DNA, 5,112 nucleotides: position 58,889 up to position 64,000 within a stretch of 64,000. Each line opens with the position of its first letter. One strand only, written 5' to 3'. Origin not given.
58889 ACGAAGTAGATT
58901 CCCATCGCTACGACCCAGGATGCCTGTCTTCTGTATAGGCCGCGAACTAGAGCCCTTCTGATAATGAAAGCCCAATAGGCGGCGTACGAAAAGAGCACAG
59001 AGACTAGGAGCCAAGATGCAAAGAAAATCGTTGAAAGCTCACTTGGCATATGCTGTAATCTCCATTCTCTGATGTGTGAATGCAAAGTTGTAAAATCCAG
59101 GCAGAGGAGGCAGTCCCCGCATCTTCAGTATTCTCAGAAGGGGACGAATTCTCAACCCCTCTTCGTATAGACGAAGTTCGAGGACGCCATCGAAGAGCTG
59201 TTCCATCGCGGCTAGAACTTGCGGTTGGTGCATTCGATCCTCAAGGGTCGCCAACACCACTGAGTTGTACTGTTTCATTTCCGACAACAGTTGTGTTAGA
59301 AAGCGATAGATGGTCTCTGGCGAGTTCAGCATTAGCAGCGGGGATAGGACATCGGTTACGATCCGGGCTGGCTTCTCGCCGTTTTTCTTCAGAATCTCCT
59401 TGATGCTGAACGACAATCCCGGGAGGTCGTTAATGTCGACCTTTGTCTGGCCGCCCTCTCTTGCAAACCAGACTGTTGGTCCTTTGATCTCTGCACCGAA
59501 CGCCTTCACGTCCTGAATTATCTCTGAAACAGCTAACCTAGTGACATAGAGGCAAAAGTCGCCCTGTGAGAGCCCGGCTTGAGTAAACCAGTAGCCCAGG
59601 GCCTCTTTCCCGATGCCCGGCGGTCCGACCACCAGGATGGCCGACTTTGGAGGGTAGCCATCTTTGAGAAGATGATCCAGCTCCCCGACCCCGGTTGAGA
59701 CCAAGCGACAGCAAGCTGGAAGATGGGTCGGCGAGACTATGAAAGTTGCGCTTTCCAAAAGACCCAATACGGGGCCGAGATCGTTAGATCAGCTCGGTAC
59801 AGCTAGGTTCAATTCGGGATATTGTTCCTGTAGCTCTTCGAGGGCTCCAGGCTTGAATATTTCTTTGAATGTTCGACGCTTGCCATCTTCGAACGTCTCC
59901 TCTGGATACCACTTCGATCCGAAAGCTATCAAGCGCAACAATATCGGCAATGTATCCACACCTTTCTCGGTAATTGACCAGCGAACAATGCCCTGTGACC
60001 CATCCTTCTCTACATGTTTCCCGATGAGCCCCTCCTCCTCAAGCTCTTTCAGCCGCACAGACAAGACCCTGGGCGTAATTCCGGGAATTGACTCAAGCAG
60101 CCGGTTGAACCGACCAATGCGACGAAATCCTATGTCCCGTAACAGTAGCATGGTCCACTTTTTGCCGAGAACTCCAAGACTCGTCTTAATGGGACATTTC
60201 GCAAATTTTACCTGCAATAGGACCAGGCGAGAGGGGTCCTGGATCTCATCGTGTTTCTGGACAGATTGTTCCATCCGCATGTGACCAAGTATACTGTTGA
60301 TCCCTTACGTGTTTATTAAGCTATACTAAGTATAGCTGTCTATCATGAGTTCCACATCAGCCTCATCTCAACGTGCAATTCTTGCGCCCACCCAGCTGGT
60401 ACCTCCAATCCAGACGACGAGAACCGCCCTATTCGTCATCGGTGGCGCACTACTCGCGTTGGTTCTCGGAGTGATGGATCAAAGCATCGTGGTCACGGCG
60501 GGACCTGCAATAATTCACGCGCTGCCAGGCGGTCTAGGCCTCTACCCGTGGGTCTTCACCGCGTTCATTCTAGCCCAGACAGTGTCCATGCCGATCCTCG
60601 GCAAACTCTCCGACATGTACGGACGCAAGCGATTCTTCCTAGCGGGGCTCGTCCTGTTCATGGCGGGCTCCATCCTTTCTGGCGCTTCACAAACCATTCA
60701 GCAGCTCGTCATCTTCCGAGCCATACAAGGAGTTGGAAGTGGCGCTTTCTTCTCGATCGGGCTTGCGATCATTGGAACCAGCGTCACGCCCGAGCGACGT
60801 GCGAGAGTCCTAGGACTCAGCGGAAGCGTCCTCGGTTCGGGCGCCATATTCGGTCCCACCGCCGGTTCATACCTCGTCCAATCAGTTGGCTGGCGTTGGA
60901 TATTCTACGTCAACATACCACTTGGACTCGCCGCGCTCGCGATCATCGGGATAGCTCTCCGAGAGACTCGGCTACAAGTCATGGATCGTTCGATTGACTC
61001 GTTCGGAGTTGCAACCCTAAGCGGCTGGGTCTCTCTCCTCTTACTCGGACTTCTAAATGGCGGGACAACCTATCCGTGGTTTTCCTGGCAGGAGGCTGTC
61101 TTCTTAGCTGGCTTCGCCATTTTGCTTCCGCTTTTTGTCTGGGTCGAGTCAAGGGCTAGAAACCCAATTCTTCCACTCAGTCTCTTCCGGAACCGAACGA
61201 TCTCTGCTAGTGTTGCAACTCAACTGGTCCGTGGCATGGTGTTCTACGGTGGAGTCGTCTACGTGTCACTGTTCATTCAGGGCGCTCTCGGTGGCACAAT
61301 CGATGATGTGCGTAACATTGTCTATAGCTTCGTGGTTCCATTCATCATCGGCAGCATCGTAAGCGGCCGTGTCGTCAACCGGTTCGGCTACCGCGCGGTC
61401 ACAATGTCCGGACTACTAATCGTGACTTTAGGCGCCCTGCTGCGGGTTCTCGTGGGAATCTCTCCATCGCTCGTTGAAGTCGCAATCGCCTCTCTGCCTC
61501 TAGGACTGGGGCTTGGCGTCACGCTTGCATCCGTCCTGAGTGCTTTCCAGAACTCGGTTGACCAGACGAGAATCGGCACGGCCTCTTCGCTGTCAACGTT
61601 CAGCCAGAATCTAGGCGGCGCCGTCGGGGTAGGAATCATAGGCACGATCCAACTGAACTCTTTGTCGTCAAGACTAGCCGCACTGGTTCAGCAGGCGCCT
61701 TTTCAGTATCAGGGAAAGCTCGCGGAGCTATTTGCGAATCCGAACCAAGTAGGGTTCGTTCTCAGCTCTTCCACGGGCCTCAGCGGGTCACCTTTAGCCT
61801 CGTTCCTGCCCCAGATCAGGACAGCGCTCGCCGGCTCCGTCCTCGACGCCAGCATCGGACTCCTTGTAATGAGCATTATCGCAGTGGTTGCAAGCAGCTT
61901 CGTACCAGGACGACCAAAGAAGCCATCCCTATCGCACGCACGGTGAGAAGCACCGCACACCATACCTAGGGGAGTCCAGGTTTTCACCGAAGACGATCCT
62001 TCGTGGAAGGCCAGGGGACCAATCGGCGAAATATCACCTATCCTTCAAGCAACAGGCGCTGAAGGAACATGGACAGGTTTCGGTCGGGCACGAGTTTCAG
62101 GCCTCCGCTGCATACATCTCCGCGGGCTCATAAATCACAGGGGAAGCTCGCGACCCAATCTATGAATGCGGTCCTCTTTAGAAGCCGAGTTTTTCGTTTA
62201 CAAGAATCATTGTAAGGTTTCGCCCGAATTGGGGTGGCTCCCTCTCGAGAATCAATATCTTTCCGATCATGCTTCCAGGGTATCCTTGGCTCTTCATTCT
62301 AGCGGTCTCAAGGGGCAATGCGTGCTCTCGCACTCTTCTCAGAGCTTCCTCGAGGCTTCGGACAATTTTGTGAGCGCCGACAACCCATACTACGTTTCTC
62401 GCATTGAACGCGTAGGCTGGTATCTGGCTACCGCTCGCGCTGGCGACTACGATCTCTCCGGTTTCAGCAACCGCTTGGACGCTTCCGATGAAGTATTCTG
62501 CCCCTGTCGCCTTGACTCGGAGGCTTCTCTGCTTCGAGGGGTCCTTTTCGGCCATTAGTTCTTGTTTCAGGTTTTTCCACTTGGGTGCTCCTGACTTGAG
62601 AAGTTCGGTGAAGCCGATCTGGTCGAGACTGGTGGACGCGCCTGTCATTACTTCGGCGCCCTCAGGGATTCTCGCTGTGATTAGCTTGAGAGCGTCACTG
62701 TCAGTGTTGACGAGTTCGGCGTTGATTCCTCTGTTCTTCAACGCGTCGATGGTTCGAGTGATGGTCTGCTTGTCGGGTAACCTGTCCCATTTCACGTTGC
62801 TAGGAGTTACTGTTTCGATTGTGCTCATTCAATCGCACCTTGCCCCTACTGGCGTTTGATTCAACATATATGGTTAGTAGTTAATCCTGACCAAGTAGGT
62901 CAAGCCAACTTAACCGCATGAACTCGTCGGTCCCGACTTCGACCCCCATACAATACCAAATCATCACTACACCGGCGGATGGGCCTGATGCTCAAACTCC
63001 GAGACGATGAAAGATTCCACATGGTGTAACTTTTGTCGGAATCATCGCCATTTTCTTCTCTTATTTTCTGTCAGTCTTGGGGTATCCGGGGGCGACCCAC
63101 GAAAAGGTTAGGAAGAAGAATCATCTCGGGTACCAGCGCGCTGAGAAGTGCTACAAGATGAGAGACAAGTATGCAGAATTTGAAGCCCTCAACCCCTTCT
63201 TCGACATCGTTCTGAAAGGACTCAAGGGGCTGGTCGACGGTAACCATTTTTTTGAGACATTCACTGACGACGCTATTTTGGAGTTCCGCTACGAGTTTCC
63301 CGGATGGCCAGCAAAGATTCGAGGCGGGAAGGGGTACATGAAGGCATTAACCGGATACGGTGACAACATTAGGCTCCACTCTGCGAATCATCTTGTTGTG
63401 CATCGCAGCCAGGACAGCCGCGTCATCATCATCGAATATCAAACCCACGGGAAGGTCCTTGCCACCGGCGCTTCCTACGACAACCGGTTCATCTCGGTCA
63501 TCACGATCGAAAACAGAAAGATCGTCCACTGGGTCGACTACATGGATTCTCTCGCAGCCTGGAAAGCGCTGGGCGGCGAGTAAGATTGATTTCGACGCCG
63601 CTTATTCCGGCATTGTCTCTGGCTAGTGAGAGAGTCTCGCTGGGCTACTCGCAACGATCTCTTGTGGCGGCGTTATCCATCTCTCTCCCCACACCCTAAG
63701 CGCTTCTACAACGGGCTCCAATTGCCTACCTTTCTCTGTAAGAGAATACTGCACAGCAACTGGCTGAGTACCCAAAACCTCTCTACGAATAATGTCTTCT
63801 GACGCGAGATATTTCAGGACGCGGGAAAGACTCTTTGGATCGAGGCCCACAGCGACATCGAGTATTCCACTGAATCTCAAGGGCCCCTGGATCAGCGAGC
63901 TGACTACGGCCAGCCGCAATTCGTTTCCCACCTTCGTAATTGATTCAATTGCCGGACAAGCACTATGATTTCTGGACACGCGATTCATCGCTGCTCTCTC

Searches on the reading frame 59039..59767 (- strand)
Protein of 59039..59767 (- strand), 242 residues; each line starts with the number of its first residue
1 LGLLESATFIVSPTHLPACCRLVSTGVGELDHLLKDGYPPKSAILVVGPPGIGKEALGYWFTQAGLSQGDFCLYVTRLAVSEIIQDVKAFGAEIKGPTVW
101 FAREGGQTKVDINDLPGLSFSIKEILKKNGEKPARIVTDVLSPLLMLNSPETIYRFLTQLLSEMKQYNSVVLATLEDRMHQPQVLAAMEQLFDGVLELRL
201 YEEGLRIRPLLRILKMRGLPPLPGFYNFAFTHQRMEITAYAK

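Call 54: search_protein_families(library=pfam, proteins=[window:59039-59767:-], max_evalue=0.00001)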
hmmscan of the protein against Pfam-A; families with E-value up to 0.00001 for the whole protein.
window:59039-59767:- (242 aa): 3 families
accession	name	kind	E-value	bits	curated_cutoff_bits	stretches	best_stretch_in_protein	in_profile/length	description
PF06745.19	ATPase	-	2.6e-23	83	26.6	1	23-238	1-227/231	KaiC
PF24336.1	DUF7504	-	1.9e-09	38.7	27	1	112-198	87-179/179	Family of unknown function (DUF7504)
PF05625.17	PAXNEB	-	2.2e-09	37.3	28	1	113-199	175-273/366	PAXNEB protein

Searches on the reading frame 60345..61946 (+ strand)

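Call 55: search_protein_families(library=pfam, proteins=[window:60345-61946:+], max_evalue=0.00001)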
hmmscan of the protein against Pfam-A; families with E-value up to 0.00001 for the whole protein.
window:60345-61946:+ (533 aa): 4 families
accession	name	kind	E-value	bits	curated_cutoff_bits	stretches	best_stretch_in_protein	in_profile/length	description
PF07690.21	MFS_1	-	3.6e-44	151.6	33.4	1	36-428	2-346/347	Major Facilitator Superfamily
PF00083.30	Sugar_tr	-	1.3e-14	54.4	22.3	1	69-208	50-194/452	Sugar (and other) transporter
PF06609.19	TRI12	-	4.8e-08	32.3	23.2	1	72-284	85-309/599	Fungal trichothecene efflux pump (TRI12)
PF13347.12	MFS_2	-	3.3e-07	29.6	27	0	67-147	261-343/427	MFS/sugar transport protein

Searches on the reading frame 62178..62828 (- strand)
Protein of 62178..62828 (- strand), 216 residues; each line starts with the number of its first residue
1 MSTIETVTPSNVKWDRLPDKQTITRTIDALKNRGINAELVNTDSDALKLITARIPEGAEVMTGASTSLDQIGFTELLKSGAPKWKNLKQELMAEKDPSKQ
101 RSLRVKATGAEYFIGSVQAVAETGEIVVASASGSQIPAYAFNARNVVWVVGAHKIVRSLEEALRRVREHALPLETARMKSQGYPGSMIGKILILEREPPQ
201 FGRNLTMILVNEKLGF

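Call 55: search_protein_families(library=pfam, proteins=[window:62178-62828:-], max_evalue=0.00001)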
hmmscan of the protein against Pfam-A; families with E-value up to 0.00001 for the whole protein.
window:62178-62828:- (216 aa): 1 family
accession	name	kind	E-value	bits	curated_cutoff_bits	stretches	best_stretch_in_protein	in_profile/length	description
PF02589.21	LUD_dom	-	3.3e-28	99.1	22.6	1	24-177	2-150/189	LUD domain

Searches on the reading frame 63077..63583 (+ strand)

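Call 55: search_protein_families(library=pfam, proteins=[window:63077-63583:+], max_evalue=0.00001)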
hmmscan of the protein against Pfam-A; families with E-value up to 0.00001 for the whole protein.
window:63077-63583:+ (168 aa): 1 family
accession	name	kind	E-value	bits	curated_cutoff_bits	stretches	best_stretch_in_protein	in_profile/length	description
PF12680.13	SnoaL_2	-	8.3e-07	30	27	1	58-152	16-102/102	SnoaL-like domain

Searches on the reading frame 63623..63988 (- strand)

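Call 55: search_protein_families(library=pfam, proteins=[window:63623-63988:-], max_evalue=0.00001)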
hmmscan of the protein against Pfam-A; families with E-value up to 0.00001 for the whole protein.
window:63623-63988:- (121 aa): 1 family
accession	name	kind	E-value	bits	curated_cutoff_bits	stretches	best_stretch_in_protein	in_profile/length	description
PF01638.23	HxlR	-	1.8e-18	66.6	20.8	1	21-107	3-89/91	HxlR-like helix-turn-helix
